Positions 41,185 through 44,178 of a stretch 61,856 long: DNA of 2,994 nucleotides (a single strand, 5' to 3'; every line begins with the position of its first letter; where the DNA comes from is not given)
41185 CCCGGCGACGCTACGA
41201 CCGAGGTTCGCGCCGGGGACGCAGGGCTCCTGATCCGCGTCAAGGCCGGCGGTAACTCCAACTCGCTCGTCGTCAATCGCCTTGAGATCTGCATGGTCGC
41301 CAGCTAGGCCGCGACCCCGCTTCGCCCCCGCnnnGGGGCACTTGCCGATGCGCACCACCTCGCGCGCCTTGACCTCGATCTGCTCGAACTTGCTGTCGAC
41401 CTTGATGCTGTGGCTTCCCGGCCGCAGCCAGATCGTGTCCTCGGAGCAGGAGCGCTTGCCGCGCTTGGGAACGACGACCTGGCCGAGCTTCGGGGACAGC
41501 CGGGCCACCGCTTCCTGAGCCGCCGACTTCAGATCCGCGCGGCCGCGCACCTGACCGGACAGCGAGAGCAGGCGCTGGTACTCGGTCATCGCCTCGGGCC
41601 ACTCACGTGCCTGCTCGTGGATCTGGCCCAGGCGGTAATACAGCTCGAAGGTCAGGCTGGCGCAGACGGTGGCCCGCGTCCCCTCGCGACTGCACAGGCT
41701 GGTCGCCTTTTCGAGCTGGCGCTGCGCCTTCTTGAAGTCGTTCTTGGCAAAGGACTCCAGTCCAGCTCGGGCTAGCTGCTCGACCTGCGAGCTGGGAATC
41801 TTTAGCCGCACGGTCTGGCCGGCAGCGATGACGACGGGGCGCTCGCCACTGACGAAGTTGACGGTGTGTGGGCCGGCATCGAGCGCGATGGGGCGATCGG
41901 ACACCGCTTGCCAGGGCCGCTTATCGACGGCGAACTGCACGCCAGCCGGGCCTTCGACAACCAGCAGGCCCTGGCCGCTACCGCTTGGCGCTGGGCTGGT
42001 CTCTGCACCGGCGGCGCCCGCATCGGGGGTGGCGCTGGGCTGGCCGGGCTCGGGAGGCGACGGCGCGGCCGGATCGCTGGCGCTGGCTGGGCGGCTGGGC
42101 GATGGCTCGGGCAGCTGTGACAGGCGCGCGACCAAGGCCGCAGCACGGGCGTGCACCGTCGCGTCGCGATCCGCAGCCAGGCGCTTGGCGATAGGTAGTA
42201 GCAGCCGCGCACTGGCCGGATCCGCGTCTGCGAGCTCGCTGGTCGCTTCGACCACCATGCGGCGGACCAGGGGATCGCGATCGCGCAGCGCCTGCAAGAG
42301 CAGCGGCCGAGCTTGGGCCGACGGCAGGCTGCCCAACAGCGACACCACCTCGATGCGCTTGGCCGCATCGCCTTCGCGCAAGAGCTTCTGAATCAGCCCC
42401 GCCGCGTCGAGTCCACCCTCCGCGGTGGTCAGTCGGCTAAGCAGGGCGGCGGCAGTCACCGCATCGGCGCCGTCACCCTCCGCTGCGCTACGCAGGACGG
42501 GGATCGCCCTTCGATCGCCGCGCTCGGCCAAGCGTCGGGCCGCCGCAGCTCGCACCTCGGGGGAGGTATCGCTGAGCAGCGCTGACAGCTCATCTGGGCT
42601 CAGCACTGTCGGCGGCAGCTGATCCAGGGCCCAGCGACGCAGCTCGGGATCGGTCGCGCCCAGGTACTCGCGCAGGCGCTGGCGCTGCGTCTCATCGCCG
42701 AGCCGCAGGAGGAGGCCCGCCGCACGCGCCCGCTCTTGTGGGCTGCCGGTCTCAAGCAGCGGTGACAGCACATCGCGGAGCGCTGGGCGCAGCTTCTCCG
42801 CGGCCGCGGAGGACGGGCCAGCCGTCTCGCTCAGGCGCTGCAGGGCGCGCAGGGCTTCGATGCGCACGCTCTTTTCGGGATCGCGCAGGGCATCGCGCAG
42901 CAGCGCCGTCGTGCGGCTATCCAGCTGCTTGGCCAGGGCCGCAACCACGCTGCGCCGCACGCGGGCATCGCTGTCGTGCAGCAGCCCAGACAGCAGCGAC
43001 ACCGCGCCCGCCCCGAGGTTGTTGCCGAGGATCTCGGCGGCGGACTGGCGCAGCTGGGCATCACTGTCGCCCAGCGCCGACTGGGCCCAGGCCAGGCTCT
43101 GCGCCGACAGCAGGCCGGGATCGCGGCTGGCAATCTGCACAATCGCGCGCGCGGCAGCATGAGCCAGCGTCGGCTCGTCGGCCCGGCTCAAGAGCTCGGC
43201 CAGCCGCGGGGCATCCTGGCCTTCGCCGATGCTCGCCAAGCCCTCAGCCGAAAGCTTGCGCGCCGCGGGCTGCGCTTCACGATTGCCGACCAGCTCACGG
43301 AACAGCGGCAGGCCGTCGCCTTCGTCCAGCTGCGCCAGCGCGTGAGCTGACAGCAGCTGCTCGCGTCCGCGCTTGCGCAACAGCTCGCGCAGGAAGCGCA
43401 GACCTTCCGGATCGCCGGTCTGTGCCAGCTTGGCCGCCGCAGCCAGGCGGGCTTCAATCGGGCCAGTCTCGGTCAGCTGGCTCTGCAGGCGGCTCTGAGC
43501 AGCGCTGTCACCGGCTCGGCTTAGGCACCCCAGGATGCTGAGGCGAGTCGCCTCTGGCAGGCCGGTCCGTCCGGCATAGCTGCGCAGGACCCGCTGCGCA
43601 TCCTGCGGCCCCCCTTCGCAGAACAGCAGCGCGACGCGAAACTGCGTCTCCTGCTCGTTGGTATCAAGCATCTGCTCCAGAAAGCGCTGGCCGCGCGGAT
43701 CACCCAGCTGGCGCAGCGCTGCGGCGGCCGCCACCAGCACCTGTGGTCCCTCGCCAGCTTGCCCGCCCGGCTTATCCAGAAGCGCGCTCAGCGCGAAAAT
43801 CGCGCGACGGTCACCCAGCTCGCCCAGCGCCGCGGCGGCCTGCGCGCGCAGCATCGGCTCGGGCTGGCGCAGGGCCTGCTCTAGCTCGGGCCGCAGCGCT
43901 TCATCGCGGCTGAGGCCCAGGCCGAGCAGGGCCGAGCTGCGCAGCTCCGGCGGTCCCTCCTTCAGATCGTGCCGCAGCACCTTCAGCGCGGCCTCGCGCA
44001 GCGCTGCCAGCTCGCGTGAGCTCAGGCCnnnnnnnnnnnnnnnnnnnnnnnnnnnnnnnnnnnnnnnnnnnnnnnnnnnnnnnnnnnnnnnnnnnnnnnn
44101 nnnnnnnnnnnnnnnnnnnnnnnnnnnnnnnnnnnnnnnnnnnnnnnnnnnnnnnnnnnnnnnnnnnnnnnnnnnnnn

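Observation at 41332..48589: Best system candidate: a duplicated but rearranged envelope module of TM Ser/Thr kinase (HEAT solenoid), PEGA/two-TM partner and propeller lipoprotein (other copy at 8631-15678)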

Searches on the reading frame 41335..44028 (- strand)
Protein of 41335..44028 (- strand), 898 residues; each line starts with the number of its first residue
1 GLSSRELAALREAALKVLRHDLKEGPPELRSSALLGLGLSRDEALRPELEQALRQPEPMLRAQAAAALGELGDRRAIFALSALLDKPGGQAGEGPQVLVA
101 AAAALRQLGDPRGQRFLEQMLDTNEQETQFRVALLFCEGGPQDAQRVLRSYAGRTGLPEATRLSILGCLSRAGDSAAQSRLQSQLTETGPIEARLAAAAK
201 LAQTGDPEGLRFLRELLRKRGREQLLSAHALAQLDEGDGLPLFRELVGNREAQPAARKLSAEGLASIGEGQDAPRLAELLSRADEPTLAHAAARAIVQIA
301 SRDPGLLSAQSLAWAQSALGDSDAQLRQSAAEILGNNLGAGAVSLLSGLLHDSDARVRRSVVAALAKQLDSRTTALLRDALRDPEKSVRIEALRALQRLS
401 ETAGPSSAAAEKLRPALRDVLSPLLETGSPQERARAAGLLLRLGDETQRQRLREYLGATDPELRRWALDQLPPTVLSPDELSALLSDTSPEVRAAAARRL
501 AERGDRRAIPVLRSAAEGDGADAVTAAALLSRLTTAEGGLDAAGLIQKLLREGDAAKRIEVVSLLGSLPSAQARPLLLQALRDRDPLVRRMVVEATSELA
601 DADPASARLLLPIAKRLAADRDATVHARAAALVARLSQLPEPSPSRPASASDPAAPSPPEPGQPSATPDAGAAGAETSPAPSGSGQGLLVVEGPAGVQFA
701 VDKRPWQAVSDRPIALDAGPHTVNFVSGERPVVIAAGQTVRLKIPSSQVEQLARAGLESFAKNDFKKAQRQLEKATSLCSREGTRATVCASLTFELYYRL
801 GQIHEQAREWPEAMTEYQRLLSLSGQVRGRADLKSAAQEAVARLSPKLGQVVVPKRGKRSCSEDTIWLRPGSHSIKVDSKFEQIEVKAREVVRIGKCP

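Call 54: find_homologous_proteins(query=window:41335-44028:-, max_evalue=0.00001)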
Query window:41335-44028:- (898 aa): 54 proteins with E <= 0.00001 among 8000 candidates.
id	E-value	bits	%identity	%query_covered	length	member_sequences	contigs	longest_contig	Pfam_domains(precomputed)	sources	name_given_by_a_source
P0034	0.0e+0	1859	100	100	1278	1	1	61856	PF12717.14,PF07714.24,PF00069.32,PF02985.29,PF03130.23,PF01602.27,PF13646.13,PF07719.24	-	-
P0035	0.0e+0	1459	80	100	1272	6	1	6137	PF12717.14,PF07714.24,PF00069.32,PF02985.29,PF03130.23,PF13646.13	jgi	-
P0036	0.0e+0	1403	77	100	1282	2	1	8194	PF12717.14,PF07714.24,PF00069.32,PF02985.29,PF13646.13,PF07719.24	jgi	jgi:serine/threonine protein kinase/HEAT repeat protein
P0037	0.0e+0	1114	64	100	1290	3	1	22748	PF12717.14,PF07714.24,PF00069.32,PF02985.29,PF13646.13,PF07719.24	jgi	-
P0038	1.1e-267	909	56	100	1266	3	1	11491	PF07714.24,PF00069.32,PF02985.29,PF13646.13,PF07719.24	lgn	-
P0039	2.0e-267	908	55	100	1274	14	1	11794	PF07714.24,PF00069.32,PF02985.29,PF03130.23,PF13513.13,PF13646.13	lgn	-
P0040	3.9e-259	881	53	100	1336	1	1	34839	PF07714.24,PF00069.32,PF02985.29,PF03130.23,PF13646.13,PF07719.24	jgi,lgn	-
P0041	1.5e-254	866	53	100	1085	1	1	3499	PF12717.14,PF00069.32,PF02985.29,PF03130.23,PF13513.13,PF13646.13,PF07719.24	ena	-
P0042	2.3e-200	687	48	100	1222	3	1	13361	PF21581.4,PF12717.14,PF07714.24,PF00069.32,PF02985.29,PF13424.13,PF13513.13,PF01602.27,PF13646.13,PF07719.24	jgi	jgi:HEAT repeat protein/predicted Ser/Thr protein kinase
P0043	1.2e-194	668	48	100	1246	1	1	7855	PF12717.14,PF07714.24,PF00069.32,PF00514.30,PF02985.29,PF03130.23,PF13646.13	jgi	jgi:serine/threonine protein kinase/HEAT repeat protein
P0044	7.6e-186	639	47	66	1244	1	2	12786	PF12717.14,PF07714.24,PF00069.32,PF02985.29,PF03130.23,PF13646.13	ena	-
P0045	2.0e-161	558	42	100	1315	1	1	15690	PF07714.24,PF00069.32,PF02985.29,PF14531.13,PF13646.13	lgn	-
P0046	2.9e-149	518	52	70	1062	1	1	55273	PF12717.14,PF07714.24,PF00069.32,PF02985.29,PF03130.23,PF13513.13,PF13646.13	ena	-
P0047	9.0e-148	513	41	100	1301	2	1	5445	PF07714.24,PF00069.32,PF02985.29,PF03130.23,PF13646.13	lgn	-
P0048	5.2e-134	467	38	100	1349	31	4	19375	PF12717.14,PF07714.24,PF00069.32,PF00514.30,PF02985.29,PF03130.23,PF13513.13,PF13646.13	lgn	-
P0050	3.2e-125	438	39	99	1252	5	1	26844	PF12717.14,PF07714.24,PF00069.32,PF00514.30,PF02985.29,PF03130.23,PF13646.13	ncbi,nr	ncbi:MAG TPA: HEAT repeat domain-containing protein [Pseudomonadota bacterium]|nr:HEAT repeat domain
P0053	1.1e-100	357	37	100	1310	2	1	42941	PF07714.24,PF00069.32,PF02985.29,PF13646.13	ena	-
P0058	8.8e-87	311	33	100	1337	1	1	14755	PF12717.14,PF06293.21,PF07714.24,PF00069.32,PF02985.29,PF13513.13,PF13646.13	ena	-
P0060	4.8e-79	285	35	84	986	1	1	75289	PF12717.14,PF00069.32,PF00514.30,PF02985.29,PF03130.23,PF13513.13,PF13646.13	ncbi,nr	ncbi:MAG: HEAT repeat domain-containing protein, partial [Myxococcales bacterium]|nr:HEAT repeat dom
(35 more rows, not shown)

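Call 71: predict_structure(alignment_id=A3)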
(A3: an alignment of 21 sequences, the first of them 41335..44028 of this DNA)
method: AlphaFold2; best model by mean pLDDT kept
length: 898 residues; sequences in the alignment: 21
mean_pLDDT: 86.7   pTM: 0.68
mean pLDDT of the five models: 86.7, 84.1, 82.7, 82.4, 81.8
residues with pLDDT >= 90: 557; 70-90: 268; 50-70: 25; < 50: 48
segments of 3 or more residues with pLDDT < 50: 87-91, 643-683
pLDDT, mean of each block of 10 residues (from residue 1): 85 96 93 94 95 92 96 94 70 82 94 92 89 82 89 88 91 89 90 93 89 94 93 91 93 93 94 94 88 96 92 92 92 90 93 96 91 91 95 91 77 84 93 95 91 94 94 89 93 92 90 82 77 63 73 82 84 87 88 93 85 92 94 88 43 32 34 31 71 87 86 89 90 91 90 93 94 92 75 93 95 96 84 93 94 83 89 86 90 80
secondary structure, 60 per line:
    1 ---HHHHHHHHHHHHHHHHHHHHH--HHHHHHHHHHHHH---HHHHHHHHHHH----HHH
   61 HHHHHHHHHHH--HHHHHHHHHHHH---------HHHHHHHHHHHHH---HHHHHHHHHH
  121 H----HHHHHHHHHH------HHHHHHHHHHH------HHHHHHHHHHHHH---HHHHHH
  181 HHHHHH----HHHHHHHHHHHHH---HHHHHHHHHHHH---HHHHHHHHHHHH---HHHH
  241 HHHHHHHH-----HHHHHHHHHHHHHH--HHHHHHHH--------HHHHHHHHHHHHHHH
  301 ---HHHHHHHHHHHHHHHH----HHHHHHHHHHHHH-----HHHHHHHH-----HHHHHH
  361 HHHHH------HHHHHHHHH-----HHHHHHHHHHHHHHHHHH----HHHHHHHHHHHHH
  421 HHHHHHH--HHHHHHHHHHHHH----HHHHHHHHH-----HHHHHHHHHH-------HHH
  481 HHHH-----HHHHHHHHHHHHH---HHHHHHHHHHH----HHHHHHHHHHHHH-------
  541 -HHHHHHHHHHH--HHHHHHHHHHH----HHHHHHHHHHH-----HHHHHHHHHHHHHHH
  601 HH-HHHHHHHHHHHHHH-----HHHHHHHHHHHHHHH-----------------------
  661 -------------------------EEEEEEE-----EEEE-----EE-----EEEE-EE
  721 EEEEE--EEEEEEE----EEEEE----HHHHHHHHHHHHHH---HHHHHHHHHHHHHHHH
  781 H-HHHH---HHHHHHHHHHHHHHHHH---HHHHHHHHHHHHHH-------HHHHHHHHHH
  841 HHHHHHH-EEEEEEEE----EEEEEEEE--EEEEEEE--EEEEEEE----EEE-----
elements in order (helices of 4 or more, strands of 3 or more residues): H4-24 H27-39 H43-53 H58-71 H74-85 H95-107 H111-121 H126-135 H142-152 H159-171 H175-186 H191-203 H207-218 H222-233 H237-248 H254-267 H270-277 H286-300 H304-319 H324-336 H342-349 H355-365 H372-380 H386-403 H408-427 H430-442 H447-455 H461-470 H478-484 H490-502 H506-516 H521-533 H542-552 H555-565 H570-580 H586-602 H604-617 H623-637 E686-692 E698-701 E714-717 E719-725 E728-734 E739-743 H748-761 H765-781 H783-786 H790-806 H810-823 H831-847 E849-856 E861-868 E871-877 E880-886 E891-893

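Call 74: find_encoding_contigs(protein=P0053, flank=7000, max_places=2)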
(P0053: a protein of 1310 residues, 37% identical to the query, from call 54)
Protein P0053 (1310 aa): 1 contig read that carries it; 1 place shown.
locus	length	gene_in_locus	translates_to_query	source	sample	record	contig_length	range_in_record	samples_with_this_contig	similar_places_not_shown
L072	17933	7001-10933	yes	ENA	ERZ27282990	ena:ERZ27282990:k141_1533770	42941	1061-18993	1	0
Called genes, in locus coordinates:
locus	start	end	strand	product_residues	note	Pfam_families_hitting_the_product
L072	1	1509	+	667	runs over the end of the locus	PF07715:Plug, PF00593:TonB_dep_Rec_b-barrel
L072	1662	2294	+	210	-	PF00578:AhpC-TSA, PF08534:Redoxin, PF13098:Thioredoxin_2 (weak)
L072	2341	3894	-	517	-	PF16683:TGase_elicitor (weak)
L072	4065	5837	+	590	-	PF12706:Lactamase_B_2, PF00753:Lactamase_B (weak), PF22505:RNase_J_b_CASP, PF07521:RMMBL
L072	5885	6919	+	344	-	PF00092:VWA, PF13519:VWA_2 (weak)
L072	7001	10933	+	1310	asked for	PF00069:Pkinase, PF07714:PK_Tyr_Ser-Thr, PF00069:Pkinase, PF02985:HEAT (faint), PF13646:HEAT_2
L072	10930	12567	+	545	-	PF08308:PEGA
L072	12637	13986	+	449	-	-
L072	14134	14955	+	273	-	PF02405:MlaE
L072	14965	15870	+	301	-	PF00005:ABC_tran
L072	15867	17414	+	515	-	PF02470:MlaD, PF28544:Helical_needle (faint), PF27164:Aq_493_lipo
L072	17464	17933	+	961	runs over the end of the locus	PF14863:Alkyl_sulf_dimr (faint), PF25062:ARM_TT21_N (faint), PF00515:TPR_1 (faint), PF07719:TPR_2 (faint), PF12895:ANAPC3 (faint), PF13174:TPR_6 (faint), PF13432:TPR_16 (weak), PF14559:TPR_19 (weak), +6 more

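Call 75: find_encoding_contigs(protein=P0060, flank=7000, max_places=2)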
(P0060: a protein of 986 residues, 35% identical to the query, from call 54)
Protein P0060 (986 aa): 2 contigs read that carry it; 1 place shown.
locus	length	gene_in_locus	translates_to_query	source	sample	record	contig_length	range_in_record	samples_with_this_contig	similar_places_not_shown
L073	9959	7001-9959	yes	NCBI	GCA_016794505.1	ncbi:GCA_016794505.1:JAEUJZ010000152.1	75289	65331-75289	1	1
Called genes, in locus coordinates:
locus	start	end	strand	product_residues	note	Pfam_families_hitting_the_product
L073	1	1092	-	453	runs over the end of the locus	PF00072:Response_reg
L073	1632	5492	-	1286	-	PF00069:Pkinase, PF07714:PK_Tyr_Ser-Thr, PF10923:BrxC_BrxD (faint), PF13191:AAA_16, PF13401:AAA_22 (weak)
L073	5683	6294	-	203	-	PF01135:PCMT (weak), PF13847:Methyltransf_31 (faint), PF08241:Methyltransf_11, PF08242:Methyltransf_12, PF13649:Methyltransf_25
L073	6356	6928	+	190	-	PF03167:UDG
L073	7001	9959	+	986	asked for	PF00069:Pkinase, PF13513:HEAT_EZ (faint), PF00514:Arm (faint), PF02985:HEAT (faint), PF03130:HEAT_PBS (faint), PF13646:HEAT_2, PF12717:Cnd1 (faint), PF13646:HEAT_2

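Call 76: find_encoding_contigs(protein=P0050, flank=7000, max_places=2)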
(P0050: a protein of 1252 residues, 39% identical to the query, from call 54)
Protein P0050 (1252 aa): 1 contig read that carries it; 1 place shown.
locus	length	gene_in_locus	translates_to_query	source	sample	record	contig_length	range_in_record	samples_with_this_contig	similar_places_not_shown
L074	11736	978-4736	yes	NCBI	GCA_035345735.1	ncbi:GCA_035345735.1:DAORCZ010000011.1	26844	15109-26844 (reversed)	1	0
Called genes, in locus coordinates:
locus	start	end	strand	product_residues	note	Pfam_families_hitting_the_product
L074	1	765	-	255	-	?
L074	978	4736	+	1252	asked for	PF00069:Pkinase, PF07714:PK_Tyr_Ser-Thr, PF03130:HEAT_PBS (faint), PF00514:Arm (faint), PF02985:HEAT (faint), PF12717:Cnd1 (faint), PF13646:HEAT_2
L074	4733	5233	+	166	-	-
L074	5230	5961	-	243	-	PF00149:Metallophos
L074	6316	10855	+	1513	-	PF11974:bMG3 (weak), PF01835:MG2, PF00207:A2M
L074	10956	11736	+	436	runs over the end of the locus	PF17973:bMG10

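Call 77: find_encoding_contigs(protein=P0048, flank=7000, max_places=2)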
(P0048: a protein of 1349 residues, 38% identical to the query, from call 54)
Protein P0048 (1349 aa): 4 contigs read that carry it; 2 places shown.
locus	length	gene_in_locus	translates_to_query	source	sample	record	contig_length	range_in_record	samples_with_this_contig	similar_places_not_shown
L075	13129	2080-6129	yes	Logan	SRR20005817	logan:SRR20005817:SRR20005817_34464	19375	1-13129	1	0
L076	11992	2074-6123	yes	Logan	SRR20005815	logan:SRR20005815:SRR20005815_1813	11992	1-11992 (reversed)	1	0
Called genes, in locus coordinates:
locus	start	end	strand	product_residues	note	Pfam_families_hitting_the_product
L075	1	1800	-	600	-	?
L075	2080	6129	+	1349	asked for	PF03130:HEAT_PBS (faint), PF00069:Pkinase, PF07714:PK_Tyr_Ser-Thr, PF00069:Pkinase, PF02985:HEAT (faint), PF12717:Cnd1 (faint), PF13646:HEAT_2, PF13646:HEAT_2, +2 more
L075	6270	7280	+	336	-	-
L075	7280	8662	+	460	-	PF13517:FG-GAP_3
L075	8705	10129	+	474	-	PF01510:Amidase_2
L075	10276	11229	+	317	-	PF02951:GSH-S_N, PF02955:GSH-S_ATP, PF08443:RimK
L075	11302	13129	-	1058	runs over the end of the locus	PF00873:ACR_tran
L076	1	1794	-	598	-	?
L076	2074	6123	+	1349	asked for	PF03130:HEAT_PBS (faint), PF00069:Pkinase, PF07714:PK_Tyr_Ser-Thr, PF00069:Pkinase, PF02985:HEAT (faint), PF12717:Cnd1 (faint), PF13646:HEAT_2, PF13646:HEAT_2, +2 more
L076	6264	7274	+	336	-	-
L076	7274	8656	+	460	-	PF13517:FG-GAP_3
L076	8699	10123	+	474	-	PF01510:Amidase_2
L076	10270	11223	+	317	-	PF02951:GSH-S_N, PF02955:GSH-S_ATP, PF08443:RimK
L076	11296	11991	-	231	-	?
